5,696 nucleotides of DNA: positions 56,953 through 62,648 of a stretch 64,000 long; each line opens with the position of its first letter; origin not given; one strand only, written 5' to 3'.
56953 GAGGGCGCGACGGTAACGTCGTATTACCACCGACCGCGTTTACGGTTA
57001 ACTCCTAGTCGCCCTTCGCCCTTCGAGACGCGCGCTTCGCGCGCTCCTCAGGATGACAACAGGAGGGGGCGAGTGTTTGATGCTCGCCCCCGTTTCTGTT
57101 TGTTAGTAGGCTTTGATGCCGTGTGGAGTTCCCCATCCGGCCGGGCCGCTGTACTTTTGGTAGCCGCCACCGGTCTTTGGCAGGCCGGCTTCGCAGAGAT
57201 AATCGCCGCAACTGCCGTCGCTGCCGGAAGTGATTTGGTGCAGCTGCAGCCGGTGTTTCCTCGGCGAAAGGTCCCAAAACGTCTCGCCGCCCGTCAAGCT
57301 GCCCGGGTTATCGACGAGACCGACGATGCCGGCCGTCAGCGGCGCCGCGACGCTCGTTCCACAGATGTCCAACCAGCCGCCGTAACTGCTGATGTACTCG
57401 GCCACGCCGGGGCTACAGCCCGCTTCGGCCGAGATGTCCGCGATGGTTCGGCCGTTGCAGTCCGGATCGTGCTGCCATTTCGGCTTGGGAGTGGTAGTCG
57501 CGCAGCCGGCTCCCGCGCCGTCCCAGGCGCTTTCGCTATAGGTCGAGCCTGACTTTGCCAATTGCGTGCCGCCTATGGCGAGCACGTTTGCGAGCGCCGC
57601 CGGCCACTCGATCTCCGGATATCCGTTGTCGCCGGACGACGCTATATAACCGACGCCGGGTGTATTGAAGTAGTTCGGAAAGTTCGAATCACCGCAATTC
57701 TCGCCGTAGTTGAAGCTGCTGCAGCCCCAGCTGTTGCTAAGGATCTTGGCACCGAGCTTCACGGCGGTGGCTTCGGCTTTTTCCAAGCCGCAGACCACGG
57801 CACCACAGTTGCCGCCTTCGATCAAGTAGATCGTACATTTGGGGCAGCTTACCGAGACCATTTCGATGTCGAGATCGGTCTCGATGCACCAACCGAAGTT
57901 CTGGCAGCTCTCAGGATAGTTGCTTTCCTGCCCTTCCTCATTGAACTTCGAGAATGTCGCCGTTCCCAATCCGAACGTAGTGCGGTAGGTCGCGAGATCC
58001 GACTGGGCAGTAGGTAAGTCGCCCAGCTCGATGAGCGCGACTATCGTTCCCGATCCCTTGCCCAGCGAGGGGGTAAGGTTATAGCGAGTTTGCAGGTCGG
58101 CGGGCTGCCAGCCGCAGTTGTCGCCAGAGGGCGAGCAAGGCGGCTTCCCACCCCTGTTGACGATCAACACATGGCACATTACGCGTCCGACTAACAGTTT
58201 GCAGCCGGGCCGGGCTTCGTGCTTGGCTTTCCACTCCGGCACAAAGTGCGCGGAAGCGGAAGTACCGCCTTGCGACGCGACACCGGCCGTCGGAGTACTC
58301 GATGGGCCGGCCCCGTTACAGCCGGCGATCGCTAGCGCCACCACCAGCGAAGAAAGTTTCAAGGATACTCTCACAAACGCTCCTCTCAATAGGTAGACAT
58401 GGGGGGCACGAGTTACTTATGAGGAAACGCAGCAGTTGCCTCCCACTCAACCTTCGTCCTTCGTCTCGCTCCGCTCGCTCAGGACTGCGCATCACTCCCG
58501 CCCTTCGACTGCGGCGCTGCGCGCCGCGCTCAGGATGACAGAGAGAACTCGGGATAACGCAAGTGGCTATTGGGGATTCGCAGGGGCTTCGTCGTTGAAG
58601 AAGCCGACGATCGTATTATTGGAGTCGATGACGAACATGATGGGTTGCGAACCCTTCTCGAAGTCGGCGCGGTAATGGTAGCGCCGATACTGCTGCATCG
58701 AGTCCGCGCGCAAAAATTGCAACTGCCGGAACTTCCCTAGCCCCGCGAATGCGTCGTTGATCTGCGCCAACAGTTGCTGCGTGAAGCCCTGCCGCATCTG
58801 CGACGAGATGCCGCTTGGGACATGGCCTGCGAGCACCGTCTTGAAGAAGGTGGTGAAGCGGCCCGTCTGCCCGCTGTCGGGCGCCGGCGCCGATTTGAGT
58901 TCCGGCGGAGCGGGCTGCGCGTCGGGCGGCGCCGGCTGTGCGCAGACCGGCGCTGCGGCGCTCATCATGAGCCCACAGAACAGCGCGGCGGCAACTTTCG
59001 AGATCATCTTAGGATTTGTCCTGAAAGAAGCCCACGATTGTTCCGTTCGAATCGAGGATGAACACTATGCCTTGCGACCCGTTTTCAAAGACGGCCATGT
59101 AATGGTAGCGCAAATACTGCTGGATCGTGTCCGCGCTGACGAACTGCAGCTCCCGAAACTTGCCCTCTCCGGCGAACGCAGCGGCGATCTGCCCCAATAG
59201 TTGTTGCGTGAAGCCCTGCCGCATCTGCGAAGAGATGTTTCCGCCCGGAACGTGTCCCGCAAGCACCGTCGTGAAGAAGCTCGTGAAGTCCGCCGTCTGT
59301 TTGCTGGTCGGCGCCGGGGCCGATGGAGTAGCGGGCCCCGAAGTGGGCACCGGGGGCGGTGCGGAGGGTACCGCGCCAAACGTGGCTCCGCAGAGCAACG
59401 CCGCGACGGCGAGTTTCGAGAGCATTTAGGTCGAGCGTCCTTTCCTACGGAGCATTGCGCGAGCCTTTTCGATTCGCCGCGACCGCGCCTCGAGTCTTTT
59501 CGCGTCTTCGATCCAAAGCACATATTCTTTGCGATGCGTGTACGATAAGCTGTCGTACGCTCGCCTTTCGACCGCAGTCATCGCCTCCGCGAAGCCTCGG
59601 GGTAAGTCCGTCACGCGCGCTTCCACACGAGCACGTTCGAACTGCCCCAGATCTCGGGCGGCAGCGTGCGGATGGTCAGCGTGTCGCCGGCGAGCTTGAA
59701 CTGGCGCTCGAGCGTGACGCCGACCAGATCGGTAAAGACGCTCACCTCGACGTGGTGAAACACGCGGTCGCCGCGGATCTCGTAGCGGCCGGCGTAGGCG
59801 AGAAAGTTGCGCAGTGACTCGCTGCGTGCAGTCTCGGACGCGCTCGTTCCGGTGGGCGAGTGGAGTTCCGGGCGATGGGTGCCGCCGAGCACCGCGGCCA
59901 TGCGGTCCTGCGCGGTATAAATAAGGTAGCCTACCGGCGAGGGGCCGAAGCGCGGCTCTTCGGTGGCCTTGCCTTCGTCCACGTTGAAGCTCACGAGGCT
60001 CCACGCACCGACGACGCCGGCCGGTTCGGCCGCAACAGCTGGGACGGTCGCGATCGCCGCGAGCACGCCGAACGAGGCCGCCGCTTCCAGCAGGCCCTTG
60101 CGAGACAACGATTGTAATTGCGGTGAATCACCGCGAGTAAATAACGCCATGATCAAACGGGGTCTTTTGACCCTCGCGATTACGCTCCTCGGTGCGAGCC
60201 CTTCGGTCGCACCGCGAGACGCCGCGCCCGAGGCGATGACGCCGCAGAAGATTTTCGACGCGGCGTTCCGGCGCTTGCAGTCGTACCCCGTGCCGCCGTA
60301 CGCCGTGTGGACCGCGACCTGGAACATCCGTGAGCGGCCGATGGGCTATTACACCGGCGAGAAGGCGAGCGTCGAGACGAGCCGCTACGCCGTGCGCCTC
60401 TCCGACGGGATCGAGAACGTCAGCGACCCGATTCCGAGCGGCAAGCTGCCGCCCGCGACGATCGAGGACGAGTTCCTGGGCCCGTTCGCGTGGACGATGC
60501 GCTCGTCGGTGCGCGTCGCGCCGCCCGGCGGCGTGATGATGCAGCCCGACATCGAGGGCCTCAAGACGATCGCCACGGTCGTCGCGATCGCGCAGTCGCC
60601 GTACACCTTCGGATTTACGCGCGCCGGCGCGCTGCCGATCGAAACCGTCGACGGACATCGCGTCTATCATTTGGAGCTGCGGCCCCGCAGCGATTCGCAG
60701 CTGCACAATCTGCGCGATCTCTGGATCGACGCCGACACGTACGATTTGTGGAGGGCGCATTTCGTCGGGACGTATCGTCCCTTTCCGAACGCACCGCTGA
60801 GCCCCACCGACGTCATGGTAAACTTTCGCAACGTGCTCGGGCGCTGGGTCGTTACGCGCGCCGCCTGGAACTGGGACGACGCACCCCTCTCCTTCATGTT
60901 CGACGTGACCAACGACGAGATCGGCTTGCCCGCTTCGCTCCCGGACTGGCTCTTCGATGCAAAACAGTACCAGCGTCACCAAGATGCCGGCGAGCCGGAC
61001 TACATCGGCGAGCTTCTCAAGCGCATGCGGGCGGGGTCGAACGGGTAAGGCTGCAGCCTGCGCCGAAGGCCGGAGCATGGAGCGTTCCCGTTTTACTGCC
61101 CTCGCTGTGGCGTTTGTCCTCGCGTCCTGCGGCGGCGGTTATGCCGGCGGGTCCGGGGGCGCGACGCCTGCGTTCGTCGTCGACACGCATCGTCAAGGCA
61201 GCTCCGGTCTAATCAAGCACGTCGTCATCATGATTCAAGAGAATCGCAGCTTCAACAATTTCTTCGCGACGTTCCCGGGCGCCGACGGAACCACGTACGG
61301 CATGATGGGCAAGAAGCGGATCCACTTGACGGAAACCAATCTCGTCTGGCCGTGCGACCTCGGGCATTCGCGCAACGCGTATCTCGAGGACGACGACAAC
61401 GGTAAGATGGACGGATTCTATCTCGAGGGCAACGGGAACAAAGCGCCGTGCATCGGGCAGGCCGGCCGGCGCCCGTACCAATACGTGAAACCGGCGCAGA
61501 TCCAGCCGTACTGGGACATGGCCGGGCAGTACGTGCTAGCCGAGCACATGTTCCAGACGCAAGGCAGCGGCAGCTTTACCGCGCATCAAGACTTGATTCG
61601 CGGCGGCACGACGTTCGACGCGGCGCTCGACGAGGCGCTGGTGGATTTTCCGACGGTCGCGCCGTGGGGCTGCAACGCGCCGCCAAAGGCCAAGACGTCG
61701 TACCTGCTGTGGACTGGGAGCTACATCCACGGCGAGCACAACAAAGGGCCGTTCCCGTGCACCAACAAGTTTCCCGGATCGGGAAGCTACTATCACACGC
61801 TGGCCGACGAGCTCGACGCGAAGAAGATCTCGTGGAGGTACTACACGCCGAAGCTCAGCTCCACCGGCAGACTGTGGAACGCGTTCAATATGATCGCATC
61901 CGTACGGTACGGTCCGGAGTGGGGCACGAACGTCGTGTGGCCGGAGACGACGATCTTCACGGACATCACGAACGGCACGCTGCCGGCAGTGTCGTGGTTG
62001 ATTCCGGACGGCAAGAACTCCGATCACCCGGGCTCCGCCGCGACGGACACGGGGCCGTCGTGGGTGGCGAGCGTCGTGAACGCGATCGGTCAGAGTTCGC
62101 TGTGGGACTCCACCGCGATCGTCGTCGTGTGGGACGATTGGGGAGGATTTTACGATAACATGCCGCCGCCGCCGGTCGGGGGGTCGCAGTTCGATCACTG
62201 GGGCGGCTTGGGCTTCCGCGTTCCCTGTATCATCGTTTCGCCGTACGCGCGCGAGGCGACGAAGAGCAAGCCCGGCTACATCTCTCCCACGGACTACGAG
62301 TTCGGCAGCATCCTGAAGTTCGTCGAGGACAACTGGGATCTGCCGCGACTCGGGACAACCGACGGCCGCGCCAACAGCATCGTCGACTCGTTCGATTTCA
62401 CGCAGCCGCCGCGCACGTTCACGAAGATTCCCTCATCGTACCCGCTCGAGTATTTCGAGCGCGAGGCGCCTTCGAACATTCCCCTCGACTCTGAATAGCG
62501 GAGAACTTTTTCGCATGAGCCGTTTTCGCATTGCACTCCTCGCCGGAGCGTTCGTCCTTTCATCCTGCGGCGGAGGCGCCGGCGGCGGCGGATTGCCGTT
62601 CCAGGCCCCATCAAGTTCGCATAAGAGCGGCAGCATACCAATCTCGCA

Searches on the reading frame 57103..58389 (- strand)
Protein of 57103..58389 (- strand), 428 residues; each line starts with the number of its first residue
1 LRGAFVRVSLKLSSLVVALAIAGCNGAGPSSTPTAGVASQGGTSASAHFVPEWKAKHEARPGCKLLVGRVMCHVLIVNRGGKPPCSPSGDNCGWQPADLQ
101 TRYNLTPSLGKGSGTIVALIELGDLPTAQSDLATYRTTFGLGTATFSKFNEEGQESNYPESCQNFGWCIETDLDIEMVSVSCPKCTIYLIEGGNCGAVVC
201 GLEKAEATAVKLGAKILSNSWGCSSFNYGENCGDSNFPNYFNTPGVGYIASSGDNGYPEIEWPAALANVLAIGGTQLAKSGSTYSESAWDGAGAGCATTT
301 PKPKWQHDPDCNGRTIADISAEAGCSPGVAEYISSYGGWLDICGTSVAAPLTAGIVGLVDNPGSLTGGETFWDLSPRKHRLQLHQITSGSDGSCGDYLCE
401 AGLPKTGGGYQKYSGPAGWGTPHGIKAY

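Call 69: search_protein_families(library=pfam, proteins=[window:57103-58389:-], max_evalue=0.0001)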
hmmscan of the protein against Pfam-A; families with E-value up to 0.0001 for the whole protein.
window:57103-58389:- (428 aa): 1 family
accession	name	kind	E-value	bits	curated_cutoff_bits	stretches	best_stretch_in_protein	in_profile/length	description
PF00082.27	Peptidase_S8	-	2.3e-08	34.2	21.8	1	182-359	78-253/288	Subtilase family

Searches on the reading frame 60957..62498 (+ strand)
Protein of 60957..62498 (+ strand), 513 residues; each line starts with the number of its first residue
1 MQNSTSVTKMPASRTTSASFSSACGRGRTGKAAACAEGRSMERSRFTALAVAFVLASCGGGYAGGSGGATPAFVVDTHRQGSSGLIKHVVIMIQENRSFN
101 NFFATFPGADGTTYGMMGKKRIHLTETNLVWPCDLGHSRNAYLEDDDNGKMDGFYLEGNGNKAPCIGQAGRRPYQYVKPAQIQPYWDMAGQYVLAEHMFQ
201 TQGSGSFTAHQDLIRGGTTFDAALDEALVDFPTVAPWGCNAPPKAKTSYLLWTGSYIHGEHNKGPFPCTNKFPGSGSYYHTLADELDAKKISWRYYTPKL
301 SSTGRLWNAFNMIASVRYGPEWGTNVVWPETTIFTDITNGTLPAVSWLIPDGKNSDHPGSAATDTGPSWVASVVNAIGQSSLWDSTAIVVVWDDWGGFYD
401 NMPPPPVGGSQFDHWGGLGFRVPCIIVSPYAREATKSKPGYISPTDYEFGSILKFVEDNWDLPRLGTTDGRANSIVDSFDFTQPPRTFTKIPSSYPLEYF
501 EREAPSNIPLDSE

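Call 69: search_protein_families(library=pfam, proteins=[window:60957-62498:+], max_evalue=0.0001)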
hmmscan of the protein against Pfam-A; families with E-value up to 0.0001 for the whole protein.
window:60957-62498:+ (513 aa): 1 family
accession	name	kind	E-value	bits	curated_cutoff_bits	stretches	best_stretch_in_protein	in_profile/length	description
PF04185.19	Phosphoesterase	-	7.7e-52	177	23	1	86-463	1-356/356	Phosphoesterase family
